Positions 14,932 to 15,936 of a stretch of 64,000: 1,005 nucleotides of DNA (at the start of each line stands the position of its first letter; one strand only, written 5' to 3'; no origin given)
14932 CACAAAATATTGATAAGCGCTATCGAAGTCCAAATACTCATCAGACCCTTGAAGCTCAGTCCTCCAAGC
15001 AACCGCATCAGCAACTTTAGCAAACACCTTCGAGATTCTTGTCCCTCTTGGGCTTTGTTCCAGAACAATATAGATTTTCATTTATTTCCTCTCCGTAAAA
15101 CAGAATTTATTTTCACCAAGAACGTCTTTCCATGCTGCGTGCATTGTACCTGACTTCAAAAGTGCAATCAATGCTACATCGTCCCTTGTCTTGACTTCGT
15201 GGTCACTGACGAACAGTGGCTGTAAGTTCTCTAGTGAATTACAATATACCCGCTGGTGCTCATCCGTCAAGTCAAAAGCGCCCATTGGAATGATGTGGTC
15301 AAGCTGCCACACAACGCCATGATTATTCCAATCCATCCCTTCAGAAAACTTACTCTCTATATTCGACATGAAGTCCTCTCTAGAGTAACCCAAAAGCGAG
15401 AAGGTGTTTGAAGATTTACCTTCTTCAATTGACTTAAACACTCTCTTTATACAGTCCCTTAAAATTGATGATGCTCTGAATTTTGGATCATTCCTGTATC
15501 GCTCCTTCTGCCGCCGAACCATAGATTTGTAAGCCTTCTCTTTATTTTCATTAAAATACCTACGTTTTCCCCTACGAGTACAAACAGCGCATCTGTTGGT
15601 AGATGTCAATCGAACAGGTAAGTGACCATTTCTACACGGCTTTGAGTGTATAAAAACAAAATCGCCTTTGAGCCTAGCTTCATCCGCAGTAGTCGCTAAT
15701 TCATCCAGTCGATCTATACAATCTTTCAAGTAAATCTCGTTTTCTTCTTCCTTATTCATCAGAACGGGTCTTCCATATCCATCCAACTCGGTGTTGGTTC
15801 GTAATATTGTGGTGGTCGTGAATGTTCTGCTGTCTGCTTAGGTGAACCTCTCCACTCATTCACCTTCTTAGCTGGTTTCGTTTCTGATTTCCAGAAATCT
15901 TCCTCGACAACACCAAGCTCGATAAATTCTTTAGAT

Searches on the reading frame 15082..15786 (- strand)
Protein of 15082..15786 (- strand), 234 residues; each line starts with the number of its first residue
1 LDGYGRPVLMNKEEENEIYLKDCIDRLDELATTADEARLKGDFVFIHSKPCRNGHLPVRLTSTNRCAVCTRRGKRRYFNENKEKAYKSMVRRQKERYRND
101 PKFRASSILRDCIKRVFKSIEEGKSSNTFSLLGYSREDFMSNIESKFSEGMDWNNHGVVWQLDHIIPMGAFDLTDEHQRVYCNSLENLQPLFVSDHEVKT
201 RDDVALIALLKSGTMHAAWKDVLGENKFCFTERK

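Call 74: search_protein_families(library=phrogs, proteins=[window:15082-15786:-], max_evalue=0.00001)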
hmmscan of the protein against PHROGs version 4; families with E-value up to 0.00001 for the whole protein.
window:15082-15786:- (234 aa): 1 family
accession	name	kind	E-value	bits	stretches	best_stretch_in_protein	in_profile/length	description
phrog_1035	-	DNA, RNA and nucleotide metabolism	3.1e-14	54.5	1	43-191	58-202/271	endonuclease VII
